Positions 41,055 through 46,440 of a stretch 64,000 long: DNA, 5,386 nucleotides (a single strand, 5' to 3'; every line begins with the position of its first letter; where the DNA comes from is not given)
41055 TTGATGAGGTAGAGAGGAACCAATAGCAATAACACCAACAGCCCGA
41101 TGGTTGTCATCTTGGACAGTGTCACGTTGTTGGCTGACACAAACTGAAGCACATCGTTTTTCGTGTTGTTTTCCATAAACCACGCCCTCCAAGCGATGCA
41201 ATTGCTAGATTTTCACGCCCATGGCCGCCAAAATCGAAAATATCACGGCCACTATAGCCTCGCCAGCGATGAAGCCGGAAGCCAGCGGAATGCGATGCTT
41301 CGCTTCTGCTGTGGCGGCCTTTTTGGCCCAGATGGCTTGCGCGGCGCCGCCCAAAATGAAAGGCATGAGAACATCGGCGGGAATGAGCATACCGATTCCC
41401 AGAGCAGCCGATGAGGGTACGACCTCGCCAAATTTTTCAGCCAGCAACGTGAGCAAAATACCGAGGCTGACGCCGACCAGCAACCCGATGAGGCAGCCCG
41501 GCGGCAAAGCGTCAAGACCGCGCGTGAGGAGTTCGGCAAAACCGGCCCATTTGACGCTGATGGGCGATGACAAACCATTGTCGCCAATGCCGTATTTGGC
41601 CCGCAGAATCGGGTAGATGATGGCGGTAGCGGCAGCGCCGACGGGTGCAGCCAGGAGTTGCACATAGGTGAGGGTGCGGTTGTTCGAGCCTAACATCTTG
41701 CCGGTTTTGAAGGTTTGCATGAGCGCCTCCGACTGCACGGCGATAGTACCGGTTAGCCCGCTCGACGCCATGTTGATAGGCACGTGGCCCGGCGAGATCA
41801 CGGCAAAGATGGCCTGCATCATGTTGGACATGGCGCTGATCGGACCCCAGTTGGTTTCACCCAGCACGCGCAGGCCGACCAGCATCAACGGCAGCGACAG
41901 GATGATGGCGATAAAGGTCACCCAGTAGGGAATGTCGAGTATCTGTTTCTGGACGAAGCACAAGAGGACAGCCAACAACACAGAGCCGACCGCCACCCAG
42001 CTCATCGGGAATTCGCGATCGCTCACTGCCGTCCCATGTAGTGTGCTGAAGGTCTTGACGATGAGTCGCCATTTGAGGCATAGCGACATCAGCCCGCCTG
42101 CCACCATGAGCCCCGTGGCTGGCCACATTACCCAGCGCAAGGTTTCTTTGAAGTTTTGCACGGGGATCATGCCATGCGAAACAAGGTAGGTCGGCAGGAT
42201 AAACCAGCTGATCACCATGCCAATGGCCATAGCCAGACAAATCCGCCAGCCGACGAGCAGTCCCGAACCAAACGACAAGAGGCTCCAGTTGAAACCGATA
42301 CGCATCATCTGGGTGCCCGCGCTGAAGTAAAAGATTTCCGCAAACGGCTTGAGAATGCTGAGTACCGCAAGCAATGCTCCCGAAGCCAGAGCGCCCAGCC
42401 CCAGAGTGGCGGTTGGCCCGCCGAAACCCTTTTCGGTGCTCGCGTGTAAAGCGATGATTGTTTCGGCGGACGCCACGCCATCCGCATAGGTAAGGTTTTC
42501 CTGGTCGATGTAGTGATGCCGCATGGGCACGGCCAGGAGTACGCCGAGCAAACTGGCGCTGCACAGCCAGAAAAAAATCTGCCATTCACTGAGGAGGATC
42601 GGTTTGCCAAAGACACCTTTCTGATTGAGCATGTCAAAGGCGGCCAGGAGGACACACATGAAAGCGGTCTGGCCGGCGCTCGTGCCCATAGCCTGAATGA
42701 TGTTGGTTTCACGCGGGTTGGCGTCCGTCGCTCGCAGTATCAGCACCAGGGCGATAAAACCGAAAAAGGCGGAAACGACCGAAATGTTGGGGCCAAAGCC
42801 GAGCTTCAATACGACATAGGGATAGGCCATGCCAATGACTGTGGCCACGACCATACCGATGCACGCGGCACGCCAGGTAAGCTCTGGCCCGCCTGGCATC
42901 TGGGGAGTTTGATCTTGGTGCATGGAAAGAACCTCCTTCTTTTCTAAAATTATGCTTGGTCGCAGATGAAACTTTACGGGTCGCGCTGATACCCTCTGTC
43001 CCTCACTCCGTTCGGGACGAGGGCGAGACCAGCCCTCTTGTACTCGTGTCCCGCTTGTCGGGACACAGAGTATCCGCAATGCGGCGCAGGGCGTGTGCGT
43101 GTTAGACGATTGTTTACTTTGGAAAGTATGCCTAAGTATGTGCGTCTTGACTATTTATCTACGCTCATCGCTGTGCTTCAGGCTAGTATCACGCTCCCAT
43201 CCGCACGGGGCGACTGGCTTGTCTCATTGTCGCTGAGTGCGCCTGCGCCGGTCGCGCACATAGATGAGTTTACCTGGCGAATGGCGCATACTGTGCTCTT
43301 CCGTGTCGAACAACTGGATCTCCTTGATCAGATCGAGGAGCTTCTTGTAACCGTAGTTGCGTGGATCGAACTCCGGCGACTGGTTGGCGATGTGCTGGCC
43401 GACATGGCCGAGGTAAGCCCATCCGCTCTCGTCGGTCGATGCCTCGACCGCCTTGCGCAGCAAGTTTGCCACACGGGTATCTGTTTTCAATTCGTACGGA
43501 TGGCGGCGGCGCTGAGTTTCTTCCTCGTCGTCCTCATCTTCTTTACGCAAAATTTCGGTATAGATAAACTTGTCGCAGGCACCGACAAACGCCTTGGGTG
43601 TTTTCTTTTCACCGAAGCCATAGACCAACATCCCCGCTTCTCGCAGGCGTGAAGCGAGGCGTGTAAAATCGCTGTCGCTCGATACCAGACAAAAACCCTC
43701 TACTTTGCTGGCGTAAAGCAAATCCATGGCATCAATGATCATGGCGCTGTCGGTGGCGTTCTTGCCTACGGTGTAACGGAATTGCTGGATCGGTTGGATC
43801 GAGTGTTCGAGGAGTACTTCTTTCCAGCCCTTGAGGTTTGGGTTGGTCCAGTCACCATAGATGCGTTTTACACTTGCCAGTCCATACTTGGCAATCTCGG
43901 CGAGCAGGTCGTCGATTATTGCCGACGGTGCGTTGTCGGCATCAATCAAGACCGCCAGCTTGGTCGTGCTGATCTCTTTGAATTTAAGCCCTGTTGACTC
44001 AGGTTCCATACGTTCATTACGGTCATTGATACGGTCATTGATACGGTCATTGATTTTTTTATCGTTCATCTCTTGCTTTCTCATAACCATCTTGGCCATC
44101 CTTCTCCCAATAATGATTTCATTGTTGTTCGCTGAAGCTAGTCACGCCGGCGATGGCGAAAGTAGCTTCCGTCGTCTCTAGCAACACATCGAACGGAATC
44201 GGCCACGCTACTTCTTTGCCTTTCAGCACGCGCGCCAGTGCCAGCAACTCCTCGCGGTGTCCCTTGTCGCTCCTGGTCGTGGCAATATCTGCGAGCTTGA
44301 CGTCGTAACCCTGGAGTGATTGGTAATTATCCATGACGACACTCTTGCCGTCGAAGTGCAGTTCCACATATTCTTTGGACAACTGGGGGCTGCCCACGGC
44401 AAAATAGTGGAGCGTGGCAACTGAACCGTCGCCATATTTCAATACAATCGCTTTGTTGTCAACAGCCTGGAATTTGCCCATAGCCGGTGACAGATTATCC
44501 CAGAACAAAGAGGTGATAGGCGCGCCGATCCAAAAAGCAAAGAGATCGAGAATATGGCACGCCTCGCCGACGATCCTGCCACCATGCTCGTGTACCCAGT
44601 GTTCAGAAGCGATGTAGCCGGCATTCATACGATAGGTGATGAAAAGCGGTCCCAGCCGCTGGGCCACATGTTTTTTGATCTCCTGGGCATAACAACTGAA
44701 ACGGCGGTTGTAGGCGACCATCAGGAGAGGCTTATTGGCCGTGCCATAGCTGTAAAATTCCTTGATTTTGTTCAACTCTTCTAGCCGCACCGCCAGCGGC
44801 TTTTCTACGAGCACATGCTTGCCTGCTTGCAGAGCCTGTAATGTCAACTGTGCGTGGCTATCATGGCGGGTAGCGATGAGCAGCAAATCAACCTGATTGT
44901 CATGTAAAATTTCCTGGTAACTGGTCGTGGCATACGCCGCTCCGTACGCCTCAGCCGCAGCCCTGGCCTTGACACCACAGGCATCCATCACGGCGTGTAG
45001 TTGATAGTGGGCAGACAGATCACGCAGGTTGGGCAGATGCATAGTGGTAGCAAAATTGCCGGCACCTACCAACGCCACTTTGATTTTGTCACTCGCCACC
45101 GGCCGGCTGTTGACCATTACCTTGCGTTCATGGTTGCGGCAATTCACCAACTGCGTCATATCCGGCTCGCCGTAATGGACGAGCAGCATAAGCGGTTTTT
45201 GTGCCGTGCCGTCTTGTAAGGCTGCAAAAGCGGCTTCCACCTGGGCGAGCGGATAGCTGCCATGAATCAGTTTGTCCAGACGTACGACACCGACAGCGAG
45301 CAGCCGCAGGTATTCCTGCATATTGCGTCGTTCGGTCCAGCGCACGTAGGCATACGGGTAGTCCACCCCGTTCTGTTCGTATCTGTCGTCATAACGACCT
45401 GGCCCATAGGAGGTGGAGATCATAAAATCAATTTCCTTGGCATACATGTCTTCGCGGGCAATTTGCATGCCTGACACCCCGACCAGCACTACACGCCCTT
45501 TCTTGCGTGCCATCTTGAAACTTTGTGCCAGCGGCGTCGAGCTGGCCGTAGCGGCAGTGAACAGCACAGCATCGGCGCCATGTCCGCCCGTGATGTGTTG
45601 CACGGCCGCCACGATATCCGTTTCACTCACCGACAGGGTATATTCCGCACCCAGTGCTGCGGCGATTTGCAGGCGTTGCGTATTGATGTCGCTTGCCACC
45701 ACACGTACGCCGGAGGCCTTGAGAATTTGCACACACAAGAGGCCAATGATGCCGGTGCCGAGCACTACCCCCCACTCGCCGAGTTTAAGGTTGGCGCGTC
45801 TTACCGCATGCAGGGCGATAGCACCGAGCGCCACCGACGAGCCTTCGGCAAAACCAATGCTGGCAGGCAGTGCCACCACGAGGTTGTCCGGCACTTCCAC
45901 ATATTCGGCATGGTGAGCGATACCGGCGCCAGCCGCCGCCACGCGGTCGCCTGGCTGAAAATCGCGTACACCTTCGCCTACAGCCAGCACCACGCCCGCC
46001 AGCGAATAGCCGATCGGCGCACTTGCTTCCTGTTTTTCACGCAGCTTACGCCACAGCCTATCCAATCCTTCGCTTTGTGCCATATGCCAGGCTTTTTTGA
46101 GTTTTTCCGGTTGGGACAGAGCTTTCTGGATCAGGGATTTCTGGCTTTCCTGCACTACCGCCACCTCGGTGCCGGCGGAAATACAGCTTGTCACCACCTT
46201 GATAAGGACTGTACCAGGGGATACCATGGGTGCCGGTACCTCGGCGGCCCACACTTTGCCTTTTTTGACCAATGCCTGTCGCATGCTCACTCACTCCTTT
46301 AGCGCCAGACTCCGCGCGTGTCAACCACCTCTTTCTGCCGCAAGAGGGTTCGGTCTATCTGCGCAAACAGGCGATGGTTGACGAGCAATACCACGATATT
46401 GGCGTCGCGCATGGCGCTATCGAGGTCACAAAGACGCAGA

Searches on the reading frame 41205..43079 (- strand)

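Call 79: search_protein_families(library=pfam, proteins=[window:41205-43079:-], max_evalue=0.0001)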
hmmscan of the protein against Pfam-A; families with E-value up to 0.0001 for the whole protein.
window:41205-43079:- (624 aa): 1 family
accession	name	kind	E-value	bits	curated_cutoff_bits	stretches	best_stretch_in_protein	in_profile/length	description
PF03169.20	OPT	-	2.9e-63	215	25.8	1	66-617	1-622/623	OPT oligopeptide transporter protein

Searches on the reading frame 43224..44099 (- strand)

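Call 80: search_protein_families(library=pfam, proteins=[window:43224-44099:-], max_evalue=0.0001)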
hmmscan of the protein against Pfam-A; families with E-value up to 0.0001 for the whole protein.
window:43224-44099:- (291 aa): 2 families
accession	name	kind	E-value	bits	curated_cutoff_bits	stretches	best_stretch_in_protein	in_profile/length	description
PF01936.24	NYN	-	1.2e-38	133.3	24.2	1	47-181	1-144/145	NYN domain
PF12872.13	OST-HTH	-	1.8e-17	63.4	23.8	1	207-271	6-66/71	OST-HTH/LOTUS domain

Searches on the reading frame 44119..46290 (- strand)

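Call 80: search_protein_families(library=pfam, proteins=[window:44119-46290:-], max_evalue=0.0001)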
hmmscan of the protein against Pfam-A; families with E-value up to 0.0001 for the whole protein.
window:44119-46290:- (723 aa): 5 families
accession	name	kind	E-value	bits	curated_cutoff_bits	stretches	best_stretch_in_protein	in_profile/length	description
PF01408.29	GFO_IDH_MocA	-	7e-25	88.5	24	1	403-511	1-107/120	Oxidoreductase family, NAD-binding Rossmann fold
PF00107.32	ADH_zinc_N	-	5.2e-21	75.4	31.8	1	182-300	2-120/129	Zinc-binding dehydrogenase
PF13602.12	ADH_zinc_N_2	-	4.9e-08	34.4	27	1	213-363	1-128/134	Zinc-binding dehydrogenase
PF16912.11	Glu_dehyd_C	-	1.6e-07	31.4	34.9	1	172-276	32-135/211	Glucose dehydrogenase C-terminus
PF08240.17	ADH_N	-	3.7e-06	27.6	23.5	1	86-142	29-103/104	Alcohol dehydrogenase GroES-like domain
